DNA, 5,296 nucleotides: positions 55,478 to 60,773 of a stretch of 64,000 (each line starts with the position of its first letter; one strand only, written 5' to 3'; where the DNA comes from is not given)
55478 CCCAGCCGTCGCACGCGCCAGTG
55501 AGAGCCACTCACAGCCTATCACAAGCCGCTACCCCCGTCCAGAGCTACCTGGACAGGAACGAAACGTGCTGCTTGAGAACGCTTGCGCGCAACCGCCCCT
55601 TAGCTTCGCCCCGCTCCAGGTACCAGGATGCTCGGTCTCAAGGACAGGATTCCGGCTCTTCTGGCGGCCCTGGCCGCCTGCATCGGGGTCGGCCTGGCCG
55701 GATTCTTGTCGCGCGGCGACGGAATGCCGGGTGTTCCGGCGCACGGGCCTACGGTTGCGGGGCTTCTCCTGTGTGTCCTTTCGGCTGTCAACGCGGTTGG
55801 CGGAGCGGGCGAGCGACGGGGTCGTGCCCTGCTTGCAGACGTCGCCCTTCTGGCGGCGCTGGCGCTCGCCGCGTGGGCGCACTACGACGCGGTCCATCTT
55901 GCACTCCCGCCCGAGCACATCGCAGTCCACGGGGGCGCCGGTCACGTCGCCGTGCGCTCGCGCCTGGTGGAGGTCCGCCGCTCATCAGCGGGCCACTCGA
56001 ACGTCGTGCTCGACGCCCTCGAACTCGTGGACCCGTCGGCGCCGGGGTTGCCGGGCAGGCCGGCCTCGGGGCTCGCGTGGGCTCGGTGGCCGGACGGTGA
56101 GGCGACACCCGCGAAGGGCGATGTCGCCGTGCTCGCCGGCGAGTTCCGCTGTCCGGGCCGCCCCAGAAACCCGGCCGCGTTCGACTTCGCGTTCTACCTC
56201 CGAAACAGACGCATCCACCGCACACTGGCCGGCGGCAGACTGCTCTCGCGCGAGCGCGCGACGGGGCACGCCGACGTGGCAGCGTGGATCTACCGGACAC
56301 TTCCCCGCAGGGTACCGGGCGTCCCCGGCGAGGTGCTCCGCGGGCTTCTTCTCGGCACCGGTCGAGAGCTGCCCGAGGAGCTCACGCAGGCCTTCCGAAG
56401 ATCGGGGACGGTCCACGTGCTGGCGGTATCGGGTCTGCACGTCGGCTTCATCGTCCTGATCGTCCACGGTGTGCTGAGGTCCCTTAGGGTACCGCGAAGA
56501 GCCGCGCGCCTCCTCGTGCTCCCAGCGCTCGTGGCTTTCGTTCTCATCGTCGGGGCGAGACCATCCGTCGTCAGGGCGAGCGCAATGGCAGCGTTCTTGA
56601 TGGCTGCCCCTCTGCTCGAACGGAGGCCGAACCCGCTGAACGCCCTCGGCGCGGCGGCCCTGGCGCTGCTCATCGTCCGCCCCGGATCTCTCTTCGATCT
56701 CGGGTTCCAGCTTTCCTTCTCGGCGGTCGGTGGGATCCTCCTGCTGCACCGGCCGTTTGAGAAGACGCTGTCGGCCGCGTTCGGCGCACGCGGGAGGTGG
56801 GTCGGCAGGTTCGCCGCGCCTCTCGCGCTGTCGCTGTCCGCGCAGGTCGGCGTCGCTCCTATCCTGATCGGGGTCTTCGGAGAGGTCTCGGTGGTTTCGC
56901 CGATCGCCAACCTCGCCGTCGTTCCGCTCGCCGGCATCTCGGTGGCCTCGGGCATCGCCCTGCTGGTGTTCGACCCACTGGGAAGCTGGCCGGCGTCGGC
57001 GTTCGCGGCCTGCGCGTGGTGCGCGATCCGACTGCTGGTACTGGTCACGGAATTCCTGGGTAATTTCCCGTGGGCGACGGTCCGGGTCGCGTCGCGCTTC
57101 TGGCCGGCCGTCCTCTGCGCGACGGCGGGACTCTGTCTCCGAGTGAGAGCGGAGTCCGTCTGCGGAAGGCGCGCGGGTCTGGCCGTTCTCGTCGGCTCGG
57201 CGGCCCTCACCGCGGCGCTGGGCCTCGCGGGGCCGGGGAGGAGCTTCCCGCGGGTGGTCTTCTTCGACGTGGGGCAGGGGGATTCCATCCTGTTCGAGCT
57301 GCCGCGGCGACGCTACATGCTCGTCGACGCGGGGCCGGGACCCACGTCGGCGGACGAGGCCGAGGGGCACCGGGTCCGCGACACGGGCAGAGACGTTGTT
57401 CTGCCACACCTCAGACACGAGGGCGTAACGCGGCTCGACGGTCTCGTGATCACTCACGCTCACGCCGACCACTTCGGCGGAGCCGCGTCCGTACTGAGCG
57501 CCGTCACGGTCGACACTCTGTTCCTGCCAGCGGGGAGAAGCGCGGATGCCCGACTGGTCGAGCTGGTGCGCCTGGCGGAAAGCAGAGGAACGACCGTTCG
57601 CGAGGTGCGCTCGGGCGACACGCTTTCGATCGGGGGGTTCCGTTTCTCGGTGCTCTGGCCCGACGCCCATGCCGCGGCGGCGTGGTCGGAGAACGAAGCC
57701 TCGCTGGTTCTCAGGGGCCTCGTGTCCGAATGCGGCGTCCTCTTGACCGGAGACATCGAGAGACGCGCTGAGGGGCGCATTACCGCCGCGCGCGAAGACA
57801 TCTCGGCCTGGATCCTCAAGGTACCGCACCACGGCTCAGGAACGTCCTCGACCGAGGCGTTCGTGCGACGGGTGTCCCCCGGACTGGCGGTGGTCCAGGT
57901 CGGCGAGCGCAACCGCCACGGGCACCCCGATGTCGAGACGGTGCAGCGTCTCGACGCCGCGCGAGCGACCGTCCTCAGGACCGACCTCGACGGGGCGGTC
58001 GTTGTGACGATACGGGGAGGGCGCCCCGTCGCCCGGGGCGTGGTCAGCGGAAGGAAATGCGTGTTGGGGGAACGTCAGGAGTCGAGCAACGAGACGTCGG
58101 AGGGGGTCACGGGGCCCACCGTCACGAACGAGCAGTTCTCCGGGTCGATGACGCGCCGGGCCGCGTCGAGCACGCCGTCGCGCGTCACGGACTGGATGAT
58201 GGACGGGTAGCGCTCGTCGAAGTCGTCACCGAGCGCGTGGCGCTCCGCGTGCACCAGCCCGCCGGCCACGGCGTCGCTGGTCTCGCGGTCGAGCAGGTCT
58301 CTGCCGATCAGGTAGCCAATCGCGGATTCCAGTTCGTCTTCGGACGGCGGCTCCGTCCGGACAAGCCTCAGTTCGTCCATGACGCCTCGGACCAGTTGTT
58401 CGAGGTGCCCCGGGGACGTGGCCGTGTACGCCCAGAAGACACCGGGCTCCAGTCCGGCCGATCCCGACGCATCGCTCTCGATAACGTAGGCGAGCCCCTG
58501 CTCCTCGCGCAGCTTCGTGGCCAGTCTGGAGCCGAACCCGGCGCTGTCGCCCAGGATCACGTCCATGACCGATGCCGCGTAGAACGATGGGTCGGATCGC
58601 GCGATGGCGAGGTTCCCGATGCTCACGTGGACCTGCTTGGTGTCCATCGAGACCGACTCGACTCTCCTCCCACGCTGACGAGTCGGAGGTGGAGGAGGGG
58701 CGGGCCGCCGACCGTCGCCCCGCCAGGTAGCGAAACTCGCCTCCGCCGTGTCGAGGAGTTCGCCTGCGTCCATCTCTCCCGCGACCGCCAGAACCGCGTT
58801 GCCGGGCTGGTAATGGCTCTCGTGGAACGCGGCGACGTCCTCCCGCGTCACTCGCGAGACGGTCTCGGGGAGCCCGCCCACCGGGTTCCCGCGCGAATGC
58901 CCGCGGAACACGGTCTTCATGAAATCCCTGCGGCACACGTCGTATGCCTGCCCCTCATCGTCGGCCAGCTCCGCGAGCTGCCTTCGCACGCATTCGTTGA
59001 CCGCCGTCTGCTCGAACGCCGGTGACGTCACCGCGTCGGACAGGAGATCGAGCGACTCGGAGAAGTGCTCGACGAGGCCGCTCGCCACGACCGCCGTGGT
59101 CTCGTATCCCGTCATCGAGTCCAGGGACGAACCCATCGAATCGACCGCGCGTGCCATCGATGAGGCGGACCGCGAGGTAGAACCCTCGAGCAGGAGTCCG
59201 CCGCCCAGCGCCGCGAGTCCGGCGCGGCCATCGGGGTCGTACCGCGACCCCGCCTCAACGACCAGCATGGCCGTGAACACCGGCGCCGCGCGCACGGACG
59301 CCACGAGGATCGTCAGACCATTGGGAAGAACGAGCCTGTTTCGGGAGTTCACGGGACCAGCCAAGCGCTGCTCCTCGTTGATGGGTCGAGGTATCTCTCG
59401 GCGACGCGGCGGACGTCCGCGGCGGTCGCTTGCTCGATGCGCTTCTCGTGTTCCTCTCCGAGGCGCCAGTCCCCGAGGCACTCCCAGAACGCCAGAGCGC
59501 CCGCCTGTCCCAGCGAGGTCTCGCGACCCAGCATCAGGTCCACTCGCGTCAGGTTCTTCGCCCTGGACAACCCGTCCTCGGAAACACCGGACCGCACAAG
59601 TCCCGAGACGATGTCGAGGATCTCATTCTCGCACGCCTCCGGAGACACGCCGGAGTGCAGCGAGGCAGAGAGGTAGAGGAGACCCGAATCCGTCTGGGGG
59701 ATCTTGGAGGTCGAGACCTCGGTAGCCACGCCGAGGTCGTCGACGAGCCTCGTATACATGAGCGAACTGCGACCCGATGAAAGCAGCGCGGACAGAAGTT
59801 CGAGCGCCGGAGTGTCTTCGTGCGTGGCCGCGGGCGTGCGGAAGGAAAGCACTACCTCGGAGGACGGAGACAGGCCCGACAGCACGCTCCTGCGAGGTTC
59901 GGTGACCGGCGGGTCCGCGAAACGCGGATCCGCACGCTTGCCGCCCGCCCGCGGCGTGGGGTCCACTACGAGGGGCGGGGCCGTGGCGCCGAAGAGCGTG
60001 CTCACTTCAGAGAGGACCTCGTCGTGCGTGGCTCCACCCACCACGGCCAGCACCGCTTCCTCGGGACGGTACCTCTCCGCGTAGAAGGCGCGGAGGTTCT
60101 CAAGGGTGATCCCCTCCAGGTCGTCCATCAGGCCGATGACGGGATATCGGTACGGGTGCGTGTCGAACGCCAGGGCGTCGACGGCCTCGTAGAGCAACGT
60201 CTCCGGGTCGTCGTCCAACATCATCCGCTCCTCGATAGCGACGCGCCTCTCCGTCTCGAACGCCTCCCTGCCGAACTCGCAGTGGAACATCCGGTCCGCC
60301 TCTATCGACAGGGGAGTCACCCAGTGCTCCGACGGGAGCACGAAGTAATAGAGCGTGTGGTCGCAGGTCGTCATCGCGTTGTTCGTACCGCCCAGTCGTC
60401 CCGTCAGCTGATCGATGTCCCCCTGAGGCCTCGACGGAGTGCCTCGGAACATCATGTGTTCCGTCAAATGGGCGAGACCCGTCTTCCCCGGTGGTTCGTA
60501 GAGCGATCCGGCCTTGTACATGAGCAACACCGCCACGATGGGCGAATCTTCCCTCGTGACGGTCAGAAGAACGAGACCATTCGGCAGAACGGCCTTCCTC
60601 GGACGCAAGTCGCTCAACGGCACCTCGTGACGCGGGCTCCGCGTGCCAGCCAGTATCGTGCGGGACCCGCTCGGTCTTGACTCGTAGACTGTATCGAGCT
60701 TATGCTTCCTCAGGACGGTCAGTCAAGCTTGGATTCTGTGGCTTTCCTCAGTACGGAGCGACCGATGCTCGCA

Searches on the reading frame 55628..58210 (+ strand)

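Call 6: search_protein_families(library=ncbifam, proteins=[window:55628-58210:+], max_evalue=0.01)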
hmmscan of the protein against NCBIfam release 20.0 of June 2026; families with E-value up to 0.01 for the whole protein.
window:55628-58210:+ (860 aa): 8 families
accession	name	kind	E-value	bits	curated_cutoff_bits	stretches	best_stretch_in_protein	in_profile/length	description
TIGR00361.1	ComEC_Rec2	equivalog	2e-81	274.1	190.05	1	180-789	78-663/663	DNA internalization-related competence protein ComEC/Rec2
NF008580.0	PRK11539.1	equivalog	1.5e-43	149.2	969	1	235-794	201-727/758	ComEC family protein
TIGR00360.1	ComEC_N-term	subfamily_domain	6e-27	95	36.5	1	261-439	1-168/171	ComEC/Rec2-related protein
NF049846.1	blaAHM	exception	3.8e-12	45.7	590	1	587-777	95-281/304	AHM family subclass B3-like metallo-beta-lactamase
NF045979.1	ComEC_MAG0480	equivalog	7.8e-10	38.1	150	1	239-378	201-340/461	MAG0480 family ComEC-like protein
NF058524.1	6A-MBL_enzyme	equivalog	7.3e-08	31.9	220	1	545-623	1-77/346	anti-phage 6A-MBL system MBL-fold protein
NF041809.1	Avs1a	equivalog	3.9e-06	25.9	420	0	546-624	2-68/387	AVAST type 1 anti-phage system MBL fold metallo-hydrolase Avs1a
TIGR03413.1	GSH_gloB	equivalog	0.0011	18.4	200.8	1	589-684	31-110/248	hydroxyacylglutathione hydrolase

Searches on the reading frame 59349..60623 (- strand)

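Call 38: search_protein_families(library=pfam, proteins=[window:59349-60623:-], max_evalue=0.0001)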
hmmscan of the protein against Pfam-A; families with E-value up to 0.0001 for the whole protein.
window:59349-60623:- (424 aa): 2 families
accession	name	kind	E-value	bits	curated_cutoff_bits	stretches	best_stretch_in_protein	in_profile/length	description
PF00675.25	Peptidase_M16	-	2.5e-26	92.8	22.3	1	24-163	7-146/149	Insulinase (Peptidase family M16)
PF05193.26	Peptidase_M16_C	-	2.6e-26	93.1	23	1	172-357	2-179/181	Peptidase M16 inactive domain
